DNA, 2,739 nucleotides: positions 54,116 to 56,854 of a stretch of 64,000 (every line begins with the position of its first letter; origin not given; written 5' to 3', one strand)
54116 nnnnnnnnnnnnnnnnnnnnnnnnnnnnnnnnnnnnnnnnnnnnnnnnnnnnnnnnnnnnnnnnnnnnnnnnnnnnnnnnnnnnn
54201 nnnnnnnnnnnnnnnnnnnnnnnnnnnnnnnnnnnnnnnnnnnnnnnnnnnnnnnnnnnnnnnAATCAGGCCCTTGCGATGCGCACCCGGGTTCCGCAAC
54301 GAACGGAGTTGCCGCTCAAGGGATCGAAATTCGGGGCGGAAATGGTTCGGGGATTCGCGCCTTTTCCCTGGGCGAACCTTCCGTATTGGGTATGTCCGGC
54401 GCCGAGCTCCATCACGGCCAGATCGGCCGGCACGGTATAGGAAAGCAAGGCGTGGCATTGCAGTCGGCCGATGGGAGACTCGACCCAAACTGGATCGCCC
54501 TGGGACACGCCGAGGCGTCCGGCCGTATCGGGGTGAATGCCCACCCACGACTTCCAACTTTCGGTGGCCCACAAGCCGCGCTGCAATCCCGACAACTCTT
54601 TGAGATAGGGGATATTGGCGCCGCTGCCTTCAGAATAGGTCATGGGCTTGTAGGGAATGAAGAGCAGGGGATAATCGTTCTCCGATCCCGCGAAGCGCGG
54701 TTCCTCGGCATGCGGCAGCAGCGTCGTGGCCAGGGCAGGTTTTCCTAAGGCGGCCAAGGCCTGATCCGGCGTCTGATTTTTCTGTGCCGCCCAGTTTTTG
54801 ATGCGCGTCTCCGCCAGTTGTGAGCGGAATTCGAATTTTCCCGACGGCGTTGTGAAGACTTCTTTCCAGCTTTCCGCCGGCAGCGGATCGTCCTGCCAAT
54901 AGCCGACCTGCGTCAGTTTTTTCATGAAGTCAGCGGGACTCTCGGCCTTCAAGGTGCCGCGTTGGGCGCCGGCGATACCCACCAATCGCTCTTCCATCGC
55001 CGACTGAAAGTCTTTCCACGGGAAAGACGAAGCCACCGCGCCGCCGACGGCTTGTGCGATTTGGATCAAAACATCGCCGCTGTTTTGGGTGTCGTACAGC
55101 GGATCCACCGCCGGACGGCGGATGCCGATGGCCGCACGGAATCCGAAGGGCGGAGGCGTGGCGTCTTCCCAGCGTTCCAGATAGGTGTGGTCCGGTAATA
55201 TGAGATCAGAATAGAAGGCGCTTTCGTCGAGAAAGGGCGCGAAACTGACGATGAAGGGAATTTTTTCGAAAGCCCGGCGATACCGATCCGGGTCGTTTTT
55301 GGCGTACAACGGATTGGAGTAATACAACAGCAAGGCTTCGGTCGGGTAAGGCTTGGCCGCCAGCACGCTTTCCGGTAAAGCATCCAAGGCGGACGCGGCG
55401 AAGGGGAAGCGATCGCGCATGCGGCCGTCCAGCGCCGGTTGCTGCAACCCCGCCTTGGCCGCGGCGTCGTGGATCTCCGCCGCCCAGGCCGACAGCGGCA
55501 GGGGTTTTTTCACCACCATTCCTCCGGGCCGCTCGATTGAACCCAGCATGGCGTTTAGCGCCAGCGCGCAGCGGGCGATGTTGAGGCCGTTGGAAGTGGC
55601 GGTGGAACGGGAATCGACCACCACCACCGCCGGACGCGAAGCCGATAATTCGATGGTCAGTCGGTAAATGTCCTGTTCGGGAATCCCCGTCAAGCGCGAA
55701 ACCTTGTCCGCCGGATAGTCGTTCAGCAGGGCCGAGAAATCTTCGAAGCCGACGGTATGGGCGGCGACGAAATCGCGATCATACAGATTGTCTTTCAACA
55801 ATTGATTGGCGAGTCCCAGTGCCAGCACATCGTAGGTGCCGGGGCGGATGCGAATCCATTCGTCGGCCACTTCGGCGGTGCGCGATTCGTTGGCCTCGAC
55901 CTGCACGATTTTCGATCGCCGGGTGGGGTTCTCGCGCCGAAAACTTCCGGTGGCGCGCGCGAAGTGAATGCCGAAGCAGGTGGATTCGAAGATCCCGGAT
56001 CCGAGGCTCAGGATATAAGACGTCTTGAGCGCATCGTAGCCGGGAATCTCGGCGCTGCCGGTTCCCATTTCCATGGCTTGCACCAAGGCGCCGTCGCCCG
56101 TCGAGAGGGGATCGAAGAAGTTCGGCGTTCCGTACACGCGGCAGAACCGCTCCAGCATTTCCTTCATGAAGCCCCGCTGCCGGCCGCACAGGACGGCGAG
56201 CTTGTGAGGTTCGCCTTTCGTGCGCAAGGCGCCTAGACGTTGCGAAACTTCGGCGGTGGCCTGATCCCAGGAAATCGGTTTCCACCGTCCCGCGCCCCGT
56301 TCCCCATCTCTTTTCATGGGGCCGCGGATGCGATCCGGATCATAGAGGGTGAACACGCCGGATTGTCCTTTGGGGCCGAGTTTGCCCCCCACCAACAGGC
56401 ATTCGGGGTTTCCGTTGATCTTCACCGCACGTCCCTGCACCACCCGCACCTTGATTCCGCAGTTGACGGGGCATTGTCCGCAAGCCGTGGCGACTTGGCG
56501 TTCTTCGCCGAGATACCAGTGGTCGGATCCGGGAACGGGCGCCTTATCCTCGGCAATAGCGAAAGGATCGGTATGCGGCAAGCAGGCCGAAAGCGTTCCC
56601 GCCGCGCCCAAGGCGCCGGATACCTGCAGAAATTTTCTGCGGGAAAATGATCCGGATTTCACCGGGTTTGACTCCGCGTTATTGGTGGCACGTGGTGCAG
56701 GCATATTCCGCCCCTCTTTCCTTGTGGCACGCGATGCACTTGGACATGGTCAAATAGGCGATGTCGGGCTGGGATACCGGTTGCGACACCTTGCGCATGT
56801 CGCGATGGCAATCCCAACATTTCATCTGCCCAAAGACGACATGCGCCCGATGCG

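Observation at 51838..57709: ACIII/Qrc-like quinol oxidoreductase module with the ActB-equivalent split into separate Mo and FeS genes, and only one NrfD subunit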

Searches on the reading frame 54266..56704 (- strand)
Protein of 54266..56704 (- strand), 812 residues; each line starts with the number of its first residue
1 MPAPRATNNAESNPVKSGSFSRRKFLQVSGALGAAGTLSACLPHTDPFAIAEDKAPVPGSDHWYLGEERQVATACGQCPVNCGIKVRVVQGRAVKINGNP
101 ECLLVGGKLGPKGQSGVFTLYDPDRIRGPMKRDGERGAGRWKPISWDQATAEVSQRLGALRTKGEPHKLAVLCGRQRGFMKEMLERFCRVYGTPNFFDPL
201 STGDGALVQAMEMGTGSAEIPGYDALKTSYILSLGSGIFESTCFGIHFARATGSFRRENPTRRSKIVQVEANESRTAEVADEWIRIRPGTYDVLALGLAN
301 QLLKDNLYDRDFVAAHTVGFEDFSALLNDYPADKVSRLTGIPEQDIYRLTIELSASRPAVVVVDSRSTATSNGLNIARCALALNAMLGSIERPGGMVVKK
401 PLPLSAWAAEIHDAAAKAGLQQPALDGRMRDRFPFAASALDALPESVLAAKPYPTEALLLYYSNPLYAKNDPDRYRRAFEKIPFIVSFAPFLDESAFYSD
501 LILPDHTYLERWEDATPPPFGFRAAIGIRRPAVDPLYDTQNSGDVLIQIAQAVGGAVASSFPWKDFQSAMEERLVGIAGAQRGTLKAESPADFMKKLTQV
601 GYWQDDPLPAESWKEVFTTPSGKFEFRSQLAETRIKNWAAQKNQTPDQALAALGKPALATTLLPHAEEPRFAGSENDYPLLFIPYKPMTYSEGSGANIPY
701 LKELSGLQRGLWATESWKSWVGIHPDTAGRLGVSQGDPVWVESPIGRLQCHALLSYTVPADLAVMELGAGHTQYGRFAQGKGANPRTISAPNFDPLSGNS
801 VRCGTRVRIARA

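Call 3: search_protein_families(library=pfam, proteins=[window:54266-56704:-], max_evalue=0.01)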
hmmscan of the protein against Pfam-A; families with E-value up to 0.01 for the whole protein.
window:54266-56704:- (812 aa): 4 families
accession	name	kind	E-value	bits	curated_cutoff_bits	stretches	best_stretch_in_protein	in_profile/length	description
PF00384.28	Molybdopterin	-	6.8e-26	91.6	24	1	125-513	1-318/353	Molybdopterin oxidoreductase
PF01568.27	Molydop_binding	-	1.6e-11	44.6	26.8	1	717-799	27-103/110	Molydopterin dinucleotide binding domain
PF04879.21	Molybdop_Fe4S4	-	3.4e-08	33.8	22.7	1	70-121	3-54/55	Molybdopterin oxidoreductase Fe4S4 domain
PF10518.14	TAT_signal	-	0.00068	19.9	22.7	1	20-38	2-20/21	TAT (twin-arginine translocation) pathway signal sequence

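Call 4: search_protein_families(library=ncbifam, proteins=[window:54266-56704:-], max_evalue=0.01)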
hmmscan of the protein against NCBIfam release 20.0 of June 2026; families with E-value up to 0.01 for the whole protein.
window:54266-56704:- (812 aa): 25 families
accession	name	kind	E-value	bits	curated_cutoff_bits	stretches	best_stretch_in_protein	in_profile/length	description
NF012032.0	PRK15488.1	equivalog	1.8e-103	347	694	2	20-569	3-541/759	thiosulfate reductase PhsA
NF041783.2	mnquin_red_QrcB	equivalog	1.3e-88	297.9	440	2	21-554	4-504/695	menaquinone reductase molybdopterin-binding-like subunit QrcB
NF041714.1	arsenate_red_ArrA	equivalog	9.5e-80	268.8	1600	1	21-811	4-847/848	arsenate respiratory reductase molybdopterin-containing subunit ArrA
TIGR01591.1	Fdh-alpha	equivalog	9.9e-45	152.8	666.25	2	73-397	1-318/672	formate dehydrogenase subunit alpha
TIGR02166.1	dmsA_ynfE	subfamily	3.3e-43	147.8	777.7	2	21-396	2-397/794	DMSO/selenate family reductase complex A subunit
TIGR03479.1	DMSO_red_II_alp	subfamily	5.1e-32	110.9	984.75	2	112-316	107-306/913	molybdopterin-dependent oxidoreductase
NF047855.1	AssmNtatRedNasC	equivalog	4.9e-31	107.7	1100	2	67-392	17-338/708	assimilatory nitrate reductase catalytic subunit NasC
NF041885.1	selenate_YnfE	exception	1.2e-22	79.6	1675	2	20-393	3-401/805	selenate/tellurate reductase subunit YnfE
NF011567.1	PRK14991.1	equivalog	4.6e-22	77.6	1750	2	115-155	146-186/1022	tetrathionate reductase subunit TtrA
TIGR00509.1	bisC_fam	subfamily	8.8e-20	70.5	1017.55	1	135-555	65-512/772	molybdopterin guanine dinucleotide-containing S/N-oxide reductase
NF041884.1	selenate_YnfF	exception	6.2e-18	64.1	1650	1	21-322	2-304/798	selenate/tellurate reductase subunit YnfF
NF011566.1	PRK14990.1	exception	2e-17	62.5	1600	2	64-156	52-150/814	dimethylsulfoxide reductase subunit A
TIGR01553.1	formate-DH-alph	equivalog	2.6e-16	58.6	814.2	2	21-160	3-139/1009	formate dehydrogenase-N subunit alpha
NF010055.0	PRK13532.1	equivalog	1.1e-15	57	904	1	20-317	3-291/830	nitrate reductase catalytic subunit NapA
NF041513.1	formate_DH_Act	exception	1.3e-15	56.3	1400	2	69-163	41-133/1067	formate dehydrogenase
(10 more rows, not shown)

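Call 5: search_solved_structures(query=window:54266-56704:-, max_evalue=0.001, show_alignments=3)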
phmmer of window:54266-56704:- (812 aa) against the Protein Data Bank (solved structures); distinct sequences matched with E-value up to 0.001: 58.
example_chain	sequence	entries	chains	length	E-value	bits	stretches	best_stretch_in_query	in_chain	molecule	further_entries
6cz7_A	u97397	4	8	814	3.3e-70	240.5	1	69-809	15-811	ArrA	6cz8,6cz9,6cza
2vpw_A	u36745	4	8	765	1.9e-54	188.4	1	62-587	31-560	THIOSULFATE REDUCTASE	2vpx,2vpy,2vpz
2e7z_A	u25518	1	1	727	5.1e-34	120.8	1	74-392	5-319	Acetylene hydratase Ahy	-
7qv7_S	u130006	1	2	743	2.3e-26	95.5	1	66-511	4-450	Hydrogen dependent carbon dioxide reductase subunit FdhF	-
1aa6_A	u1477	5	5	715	2.8e-24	88.6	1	69-554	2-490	FORMATE DEHYDROGENASE H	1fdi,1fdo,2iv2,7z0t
7bkb_D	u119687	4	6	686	9.1e-24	86.9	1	69-553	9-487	Formate dehydrogenase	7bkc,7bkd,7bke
9vap_A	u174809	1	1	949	2.2e-21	79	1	15-394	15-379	Formate dehydrogenase molybdopterin-binding subunit FdhA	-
9t1s_L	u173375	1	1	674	1.1e-16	63.5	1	71-511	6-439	formate dehydrogenase (coenzyme F420)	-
5e7o_A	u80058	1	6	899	1.6e-15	59.6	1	111-312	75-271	DMSO reductase family type II enzyme, molybdopterin subunit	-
4ydd_A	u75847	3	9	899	1.7e-15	59.5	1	111-312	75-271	DMSO reductase family type II enzyme, molybdopterin subunit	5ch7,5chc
6f0k_B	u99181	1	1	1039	1.9e-15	59.3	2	19-303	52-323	Fe-S-cluster-containing hydrogenase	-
8k9e_B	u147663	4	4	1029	3e-15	58.7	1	19-302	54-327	Fe-S-cluster-containing hydrogenase components 1-like protein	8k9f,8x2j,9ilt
9wxb_B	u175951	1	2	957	3.9e-14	55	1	67-512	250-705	Formate dehydrogenase alpha subunit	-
7vw6_A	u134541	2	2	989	1.1e-13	53.5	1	68-540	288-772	Formate dehydrogenase | Tungsten-containing formate dehydrogenase alpha subunit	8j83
7e5z_A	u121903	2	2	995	1.2e-13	53.4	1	67-540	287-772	Formate dehydrogenase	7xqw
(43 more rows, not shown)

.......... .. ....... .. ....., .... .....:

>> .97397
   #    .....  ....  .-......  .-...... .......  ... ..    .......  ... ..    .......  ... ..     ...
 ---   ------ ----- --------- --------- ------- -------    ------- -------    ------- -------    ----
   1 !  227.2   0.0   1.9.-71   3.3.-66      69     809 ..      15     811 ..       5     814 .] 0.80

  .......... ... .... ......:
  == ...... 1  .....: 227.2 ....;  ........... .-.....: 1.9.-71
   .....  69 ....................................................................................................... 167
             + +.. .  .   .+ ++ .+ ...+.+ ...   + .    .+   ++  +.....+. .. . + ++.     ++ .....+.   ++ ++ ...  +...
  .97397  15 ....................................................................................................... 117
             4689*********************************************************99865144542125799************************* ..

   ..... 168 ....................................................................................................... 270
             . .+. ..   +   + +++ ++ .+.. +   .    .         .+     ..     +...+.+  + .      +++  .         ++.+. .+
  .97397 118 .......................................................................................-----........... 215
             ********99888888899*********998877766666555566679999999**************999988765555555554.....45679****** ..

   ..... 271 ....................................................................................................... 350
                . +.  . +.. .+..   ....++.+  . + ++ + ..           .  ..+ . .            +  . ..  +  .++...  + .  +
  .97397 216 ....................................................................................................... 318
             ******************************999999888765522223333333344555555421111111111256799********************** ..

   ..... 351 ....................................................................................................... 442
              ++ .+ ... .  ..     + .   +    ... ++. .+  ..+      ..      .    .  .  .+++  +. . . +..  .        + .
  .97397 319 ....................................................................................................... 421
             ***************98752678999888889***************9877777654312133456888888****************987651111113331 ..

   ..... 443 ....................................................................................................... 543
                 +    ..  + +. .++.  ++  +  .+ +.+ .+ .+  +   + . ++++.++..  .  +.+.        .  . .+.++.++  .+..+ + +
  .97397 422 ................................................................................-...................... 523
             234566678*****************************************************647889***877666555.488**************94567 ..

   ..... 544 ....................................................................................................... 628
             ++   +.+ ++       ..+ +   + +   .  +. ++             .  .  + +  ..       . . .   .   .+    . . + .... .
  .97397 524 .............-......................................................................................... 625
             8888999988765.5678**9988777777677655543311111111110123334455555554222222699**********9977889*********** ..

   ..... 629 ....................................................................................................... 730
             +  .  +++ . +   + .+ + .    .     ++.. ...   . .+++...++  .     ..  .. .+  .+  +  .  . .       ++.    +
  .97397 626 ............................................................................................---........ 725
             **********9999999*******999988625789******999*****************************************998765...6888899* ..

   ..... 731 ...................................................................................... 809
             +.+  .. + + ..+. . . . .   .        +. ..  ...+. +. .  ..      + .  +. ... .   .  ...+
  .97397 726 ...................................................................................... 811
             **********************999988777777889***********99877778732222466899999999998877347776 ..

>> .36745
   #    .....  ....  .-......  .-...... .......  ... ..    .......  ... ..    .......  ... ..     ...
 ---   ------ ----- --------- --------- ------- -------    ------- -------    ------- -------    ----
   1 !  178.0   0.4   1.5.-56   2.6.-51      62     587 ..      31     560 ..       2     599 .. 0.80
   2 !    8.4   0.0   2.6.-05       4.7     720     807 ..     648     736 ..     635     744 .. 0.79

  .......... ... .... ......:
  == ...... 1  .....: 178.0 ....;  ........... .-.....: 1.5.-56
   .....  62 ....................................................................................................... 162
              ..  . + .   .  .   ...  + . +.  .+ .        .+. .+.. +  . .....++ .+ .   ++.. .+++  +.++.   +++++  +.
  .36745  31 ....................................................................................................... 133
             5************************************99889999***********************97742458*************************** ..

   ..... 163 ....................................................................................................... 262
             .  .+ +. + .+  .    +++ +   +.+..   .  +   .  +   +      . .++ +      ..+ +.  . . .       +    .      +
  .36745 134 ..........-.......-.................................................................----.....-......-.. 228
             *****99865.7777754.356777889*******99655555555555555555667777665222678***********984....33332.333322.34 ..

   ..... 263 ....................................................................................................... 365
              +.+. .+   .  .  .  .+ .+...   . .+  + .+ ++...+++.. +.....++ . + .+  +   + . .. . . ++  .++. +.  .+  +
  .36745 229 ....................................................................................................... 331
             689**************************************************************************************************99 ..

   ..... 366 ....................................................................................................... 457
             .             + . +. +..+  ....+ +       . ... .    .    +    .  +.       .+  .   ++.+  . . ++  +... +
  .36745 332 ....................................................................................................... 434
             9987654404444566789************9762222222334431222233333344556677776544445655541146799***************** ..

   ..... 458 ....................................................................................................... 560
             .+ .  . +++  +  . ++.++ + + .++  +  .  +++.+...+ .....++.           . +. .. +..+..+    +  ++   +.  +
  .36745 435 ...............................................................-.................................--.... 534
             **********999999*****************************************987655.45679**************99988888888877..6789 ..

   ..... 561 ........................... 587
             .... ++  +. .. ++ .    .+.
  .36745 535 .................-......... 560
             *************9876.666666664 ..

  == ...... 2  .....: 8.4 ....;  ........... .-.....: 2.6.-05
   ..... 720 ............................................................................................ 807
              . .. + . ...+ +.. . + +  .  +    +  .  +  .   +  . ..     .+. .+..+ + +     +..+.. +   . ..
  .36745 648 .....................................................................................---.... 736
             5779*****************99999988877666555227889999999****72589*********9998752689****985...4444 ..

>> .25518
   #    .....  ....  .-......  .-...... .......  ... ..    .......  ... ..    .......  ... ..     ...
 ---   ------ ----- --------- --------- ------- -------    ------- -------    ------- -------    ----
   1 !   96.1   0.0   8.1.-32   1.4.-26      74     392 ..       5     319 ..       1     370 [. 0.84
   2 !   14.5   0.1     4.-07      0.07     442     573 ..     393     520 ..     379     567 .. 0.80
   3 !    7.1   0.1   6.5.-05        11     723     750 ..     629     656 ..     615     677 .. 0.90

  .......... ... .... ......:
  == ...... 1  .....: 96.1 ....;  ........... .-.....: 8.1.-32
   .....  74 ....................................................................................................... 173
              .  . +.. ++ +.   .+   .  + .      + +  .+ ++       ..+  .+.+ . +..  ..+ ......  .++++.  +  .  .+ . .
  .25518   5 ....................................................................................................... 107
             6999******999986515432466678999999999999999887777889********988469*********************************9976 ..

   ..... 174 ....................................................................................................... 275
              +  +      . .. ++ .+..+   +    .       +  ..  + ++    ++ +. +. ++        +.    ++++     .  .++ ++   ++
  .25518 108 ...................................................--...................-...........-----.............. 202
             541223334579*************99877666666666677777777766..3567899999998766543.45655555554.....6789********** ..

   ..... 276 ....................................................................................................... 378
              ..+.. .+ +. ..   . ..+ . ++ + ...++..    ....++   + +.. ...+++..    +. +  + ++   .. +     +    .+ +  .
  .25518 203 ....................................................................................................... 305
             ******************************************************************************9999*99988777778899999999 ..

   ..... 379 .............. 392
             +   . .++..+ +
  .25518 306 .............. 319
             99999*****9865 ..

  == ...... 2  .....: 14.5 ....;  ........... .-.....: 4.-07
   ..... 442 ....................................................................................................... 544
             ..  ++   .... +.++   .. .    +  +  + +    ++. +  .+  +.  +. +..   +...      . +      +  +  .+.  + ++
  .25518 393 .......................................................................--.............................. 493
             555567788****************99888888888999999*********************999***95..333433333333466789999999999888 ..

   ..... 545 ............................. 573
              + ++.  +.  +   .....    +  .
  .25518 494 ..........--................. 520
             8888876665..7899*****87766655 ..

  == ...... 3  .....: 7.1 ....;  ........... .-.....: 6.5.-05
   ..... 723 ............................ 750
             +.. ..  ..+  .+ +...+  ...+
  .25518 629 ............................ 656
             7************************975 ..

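Call 8: find_homologous_proteins(query=window:54266-56704:-, max_evalue=1e-20)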
Query window:54266-56704:- (812 aa): 614 proteins with E <= 1e-20 among 8000 candidates; the best 120 are listed.
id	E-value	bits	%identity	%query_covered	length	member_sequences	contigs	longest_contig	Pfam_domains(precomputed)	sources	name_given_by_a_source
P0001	0.0e+0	1878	100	100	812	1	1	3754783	PF00384.28,PF01568.28,PF04879.22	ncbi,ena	-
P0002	0.0e+0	1279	67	98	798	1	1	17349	PF10518.15,PF00384.28,PF01568.28,PF04879.22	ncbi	-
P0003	0.0e+0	1183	62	99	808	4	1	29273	PF00384.28,PF01568.28,PF04879.22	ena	-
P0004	0.0e+0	1183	64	98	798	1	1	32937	PF10518.15,PF00384.28,PF01568.28,PF04879.22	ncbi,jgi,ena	-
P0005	0.0e+0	1180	63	100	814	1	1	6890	PF00384.28,PF01568.28,PF04879.22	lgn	-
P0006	0.0e+0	1164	61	100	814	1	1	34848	PF00384.28,PF01568.28,PF04879.22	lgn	-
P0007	0.0e+0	1138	62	98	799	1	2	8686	PF10518.15,PF00384.28,PF01568.28,PF04879.22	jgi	jgi:menaquinone reductase, molybdopterin-binding-like subunit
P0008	0.0e+0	1128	62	97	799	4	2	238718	PF00384.28,PF01568.28,PF04879.22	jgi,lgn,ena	-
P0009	0.0e+0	1125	60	98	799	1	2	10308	PF00384.28,PF01568.28,PF04879.22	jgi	jgi:menaquinone reductase, molybdopterin-binding-like subunit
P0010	8.2e-281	952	54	98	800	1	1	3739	PF00384.28,PF01568.28,PF04879.22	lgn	-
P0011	9.9e-268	909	51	98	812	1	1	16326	PF00384.28,PF01568.28,PF04879.22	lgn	-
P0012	5.7e-244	830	48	99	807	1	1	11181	PF00384.28,PF01568.28,PF04879.22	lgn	-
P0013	1.0e-222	760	45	98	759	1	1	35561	PF00384.28,PF01568.28,PF04879.22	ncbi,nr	ncbi:MAG: molybdopterin-dependent oxidoreductase [Planctomycetes bacterium]|nr:molybdopterin-depende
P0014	2.5e-222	759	45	93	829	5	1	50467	PF00384.28,PF01568.28,PF04879.22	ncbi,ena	-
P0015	1.1e-221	756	48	94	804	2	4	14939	PF00384.28,PF01568.28,PF04879.22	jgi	jgi:anaerobic selenocysteine-containing dehydrogenase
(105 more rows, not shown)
